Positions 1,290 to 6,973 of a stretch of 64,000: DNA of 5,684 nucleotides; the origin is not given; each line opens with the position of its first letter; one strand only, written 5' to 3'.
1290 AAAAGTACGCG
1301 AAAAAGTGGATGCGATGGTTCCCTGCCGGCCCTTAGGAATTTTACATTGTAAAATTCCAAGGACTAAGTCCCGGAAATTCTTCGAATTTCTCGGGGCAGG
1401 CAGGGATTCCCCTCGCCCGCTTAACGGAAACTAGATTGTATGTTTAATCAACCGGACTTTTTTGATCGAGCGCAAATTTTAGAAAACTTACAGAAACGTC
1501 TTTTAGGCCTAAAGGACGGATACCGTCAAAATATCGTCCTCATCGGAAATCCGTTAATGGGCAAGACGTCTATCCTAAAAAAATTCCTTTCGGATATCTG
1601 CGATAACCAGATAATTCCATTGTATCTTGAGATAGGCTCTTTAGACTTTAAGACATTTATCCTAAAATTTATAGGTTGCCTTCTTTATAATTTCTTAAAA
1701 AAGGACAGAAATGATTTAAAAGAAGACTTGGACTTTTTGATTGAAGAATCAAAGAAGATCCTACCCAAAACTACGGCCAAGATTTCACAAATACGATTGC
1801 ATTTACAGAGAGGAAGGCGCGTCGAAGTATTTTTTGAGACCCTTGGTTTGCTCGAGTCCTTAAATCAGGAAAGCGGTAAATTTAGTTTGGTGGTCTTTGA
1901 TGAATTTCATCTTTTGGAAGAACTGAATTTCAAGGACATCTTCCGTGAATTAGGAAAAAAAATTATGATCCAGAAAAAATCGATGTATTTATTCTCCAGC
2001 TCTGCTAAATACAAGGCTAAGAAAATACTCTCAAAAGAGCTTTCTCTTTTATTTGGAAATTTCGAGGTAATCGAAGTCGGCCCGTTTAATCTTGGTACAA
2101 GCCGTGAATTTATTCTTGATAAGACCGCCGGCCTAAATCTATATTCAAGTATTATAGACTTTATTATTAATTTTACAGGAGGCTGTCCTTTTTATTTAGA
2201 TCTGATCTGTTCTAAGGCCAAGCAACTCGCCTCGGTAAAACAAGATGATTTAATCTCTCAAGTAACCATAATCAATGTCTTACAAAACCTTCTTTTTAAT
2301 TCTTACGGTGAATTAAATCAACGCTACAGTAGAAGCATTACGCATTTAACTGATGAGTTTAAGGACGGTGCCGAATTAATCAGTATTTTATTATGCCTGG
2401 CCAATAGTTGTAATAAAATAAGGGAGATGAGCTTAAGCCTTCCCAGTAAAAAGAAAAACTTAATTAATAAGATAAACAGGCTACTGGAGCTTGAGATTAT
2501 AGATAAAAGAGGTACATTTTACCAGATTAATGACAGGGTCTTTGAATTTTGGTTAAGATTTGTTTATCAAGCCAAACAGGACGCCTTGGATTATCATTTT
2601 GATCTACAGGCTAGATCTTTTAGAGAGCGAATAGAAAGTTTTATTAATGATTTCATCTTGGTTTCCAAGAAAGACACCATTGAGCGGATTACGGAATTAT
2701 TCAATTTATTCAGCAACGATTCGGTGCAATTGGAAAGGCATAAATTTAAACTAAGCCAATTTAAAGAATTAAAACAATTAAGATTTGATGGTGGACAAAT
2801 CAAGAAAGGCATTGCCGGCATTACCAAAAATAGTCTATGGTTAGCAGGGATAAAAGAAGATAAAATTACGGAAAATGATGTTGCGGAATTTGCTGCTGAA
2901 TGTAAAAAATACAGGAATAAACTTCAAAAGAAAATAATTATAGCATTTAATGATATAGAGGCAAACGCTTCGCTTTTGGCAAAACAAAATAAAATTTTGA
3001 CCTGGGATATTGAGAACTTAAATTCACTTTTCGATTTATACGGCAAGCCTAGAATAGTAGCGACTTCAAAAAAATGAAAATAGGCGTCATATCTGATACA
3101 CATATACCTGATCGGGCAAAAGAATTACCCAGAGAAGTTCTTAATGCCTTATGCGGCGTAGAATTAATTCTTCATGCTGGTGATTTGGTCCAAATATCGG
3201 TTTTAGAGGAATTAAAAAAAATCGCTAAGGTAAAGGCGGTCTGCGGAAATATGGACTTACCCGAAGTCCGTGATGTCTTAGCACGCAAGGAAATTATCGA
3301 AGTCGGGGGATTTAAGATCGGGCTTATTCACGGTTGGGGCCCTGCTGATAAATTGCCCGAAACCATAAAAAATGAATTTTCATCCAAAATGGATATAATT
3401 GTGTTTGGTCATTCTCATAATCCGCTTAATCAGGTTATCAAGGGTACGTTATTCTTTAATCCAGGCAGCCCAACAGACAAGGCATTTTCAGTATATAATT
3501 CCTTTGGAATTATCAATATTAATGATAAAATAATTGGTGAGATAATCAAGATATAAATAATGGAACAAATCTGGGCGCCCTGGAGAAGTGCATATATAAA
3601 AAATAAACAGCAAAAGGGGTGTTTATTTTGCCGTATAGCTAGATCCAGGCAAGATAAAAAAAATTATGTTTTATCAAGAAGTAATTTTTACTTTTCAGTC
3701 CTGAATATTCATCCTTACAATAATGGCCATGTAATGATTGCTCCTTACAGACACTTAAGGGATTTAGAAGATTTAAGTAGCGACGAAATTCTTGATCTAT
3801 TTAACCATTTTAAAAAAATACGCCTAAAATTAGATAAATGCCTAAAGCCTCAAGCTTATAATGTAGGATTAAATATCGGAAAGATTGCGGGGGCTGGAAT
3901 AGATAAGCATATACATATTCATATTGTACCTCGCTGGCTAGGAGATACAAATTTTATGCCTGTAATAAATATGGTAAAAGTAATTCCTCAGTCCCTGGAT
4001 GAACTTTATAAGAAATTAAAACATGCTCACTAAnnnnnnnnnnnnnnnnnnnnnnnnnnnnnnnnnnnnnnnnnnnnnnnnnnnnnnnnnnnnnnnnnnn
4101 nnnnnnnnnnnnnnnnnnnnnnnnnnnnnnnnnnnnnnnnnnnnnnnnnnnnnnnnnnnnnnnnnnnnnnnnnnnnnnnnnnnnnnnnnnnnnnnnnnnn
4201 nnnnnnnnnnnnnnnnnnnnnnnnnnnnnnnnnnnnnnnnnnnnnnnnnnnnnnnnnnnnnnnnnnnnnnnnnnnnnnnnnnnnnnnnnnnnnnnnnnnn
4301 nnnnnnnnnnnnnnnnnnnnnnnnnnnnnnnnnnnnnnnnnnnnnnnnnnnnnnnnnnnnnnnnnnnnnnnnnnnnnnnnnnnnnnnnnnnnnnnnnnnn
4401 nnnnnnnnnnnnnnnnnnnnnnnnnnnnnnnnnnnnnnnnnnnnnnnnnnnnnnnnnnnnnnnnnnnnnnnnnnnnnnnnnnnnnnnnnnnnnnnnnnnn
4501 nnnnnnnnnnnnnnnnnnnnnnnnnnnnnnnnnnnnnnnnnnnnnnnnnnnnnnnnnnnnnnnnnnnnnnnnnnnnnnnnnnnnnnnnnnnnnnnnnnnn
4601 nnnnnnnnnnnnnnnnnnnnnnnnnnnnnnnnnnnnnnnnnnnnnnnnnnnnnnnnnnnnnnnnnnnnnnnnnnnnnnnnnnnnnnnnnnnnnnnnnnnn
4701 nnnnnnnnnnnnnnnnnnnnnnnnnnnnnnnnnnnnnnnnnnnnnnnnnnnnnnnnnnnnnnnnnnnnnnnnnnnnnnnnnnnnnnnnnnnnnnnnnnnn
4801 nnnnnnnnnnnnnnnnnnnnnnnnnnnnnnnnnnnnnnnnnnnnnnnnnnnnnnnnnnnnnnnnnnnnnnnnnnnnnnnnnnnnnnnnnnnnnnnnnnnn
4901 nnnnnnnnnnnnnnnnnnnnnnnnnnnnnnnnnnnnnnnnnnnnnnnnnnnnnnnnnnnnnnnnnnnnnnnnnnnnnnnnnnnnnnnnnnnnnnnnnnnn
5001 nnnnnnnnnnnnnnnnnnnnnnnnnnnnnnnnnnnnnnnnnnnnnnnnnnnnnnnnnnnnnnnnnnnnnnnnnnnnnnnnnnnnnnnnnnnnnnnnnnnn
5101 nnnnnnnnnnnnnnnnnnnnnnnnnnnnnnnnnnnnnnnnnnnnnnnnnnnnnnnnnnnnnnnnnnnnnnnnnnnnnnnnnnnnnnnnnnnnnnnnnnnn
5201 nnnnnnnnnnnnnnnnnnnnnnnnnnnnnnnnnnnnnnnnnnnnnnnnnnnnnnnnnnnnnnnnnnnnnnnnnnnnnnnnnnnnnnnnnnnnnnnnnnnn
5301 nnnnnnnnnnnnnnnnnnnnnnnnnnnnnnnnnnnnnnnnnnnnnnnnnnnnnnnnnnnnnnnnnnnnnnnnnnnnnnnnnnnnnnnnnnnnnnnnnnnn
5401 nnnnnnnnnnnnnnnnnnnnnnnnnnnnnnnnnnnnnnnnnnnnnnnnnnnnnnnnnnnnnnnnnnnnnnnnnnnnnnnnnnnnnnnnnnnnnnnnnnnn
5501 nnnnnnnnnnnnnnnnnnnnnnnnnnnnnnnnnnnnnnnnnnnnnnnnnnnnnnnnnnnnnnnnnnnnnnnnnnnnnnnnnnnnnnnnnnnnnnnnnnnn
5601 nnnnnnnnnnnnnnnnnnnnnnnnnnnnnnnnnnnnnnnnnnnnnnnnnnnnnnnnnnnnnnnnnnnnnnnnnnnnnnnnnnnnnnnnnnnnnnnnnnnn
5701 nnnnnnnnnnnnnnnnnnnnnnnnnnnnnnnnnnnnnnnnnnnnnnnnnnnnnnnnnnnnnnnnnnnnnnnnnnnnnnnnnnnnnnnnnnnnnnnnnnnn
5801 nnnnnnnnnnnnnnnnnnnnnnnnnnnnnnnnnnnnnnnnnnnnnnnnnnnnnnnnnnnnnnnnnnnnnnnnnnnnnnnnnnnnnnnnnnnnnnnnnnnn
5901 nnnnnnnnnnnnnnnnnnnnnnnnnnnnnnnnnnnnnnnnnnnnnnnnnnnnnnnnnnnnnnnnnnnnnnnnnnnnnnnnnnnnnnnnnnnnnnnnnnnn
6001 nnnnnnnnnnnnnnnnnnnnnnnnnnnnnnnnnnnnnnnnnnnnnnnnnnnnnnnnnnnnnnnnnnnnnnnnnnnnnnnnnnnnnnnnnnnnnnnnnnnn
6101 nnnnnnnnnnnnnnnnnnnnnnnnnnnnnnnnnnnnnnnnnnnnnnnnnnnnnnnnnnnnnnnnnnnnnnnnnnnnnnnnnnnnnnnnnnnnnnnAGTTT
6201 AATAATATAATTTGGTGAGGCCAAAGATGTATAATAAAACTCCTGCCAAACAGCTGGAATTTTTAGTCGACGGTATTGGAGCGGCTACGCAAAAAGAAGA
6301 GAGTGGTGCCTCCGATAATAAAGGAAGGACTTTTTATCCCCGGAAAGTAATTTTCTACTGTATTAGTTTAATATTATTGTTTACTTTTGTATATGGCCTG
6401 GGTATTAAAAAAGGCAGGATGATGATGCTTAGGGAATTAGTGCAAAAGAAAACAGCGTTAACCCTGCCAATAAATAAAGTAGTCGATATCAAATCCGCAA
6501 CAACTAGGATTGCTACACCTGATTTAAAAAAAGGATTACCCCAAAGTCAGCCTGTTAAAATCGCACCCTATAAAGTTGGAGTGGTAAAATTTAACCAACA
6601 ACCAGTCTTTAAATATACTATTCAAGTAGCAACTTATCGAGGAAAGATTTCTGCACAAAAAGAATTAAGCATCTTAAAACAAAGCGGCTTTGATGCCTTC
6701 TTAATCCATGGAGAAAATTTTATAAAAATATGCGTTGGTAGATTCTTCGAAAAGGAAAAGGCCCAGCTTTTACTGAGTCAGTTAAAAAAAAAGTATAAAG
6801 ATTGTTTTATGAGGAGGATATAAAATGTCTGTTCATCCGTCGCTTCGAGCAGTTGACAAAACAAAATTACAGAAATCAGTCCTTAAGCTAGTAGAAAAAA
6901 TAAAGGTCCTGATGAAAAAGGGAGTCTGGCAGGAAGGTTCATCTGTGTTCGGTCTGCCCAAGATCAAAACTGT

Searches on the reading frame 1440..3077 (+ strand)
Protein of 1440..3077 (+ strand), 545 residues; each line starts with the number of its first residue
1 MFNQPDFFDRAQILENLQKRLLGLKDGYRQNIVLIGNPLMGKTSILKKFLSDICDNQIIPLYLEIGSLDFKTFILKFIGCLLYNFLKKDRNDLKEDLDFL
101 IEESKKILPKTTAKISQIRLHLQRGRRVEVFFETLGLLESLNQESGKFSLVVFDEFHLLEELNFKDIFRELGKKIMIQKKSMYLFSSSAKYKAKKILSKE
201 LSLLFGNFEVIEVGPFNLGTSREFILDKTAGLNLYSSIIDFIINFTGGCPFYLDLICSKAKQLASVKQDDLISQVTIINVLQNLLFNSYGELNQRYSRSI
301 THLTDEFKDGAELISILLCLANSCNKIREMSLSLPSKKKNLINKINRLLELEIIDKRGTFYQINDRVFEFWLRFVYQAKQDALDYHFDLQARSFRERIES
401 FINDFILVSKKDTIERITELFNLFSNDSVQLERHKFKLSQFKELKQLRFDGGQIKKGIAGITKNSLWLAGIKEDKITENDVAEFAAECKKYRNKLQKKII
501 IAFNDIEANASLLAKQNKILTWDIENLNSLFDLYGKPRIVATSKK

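Call 41: search_protein_families(library=pfam, proteins=[window:1440-3077:+], max_evalue=0.00001)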
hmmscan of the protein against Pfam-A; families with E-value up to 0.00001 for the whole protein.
window:1440-3077:+ (545 aa): 0 families

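Call 47: search_protein_families(library=pfam, proteins=[window:1440-3077:+], max_evalue=0.001)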
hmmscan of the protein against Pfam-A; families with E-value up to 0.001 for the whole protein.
window:1440-3077:+ (545 aa): 2 families
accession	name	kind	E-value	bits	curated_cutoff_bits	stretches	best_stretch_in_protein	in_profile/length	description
PF13191.12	AAA_16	-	3e-05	25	32.6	1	8-163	3-148/167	AAA ATPase domain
PF00270.35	DEAD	-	5.8e-05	23.3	26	1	116-191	86-162/167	DEAD/DEAH box helicase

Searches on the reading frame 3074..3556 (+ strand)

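Call 41: search_protein_families(library=pfam, proteins=[window:3074-3556:+], max_evalue=0.00001)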
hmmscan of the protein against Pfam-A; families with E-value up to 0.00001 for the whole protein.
window:3074-3556:+ (160 aa): 2 families
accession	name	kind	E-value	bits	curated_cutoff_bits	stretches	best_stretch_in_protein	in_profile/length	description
PF12850.12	Metallophos_2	-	5.9e-38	130.7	27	1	1-151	1-153/154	Calcineurin-like phosphoesterase superfamily domain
PF00149.33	Metallophos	-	2.4e-08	35.1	21.5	1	1-88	1-116/191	Calcineurin-like phosphoesterase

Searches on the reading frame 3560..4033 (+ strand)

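Call 41: search_protein_families(library=pfam, proteins=[window:3560-4033:+], max_evalue=0.00001)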
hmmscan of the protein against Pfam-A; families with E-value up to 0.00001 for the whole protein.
window:3560-4033:+ (157 aa): 2 families
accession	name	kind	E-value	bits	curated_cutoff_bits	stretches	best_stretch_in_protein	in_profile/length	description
PF01230.28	HIT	-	1.7e-13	51.5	21.5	1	35-125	6-95/98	HIT domain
PF04677.20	CwfJ_C_1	-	2.9e-06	27.6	21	1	14-87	7-77/122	Protein similar to CwfJ C-terminus 1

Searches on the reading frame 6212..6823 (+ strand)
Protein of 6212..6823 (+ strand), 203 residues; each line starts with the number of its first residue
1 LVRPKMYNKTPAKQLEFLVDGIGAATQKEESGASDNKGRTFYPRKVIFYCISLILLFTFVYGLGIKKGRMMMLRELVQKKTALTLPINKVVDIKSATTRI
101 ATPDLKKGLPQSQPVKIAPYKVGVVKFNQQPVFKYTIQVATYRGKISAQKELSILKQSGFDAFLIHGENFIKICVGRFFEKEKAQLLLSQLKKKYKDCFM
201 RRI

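Call 41: search_protein_families(library=pfam, proteins=[window:6212-6823:+], max_evalue=0.00001)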
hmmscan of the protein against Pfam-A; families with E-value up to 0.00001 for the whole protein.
window:6212-6823:+ (203 aa): 1 family
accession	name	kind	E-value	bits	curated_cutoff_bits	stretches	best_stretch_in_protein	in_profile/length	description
PF05036.18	SPOR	-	2e-10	41.3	21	1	134-201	4-75/76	SPOR domain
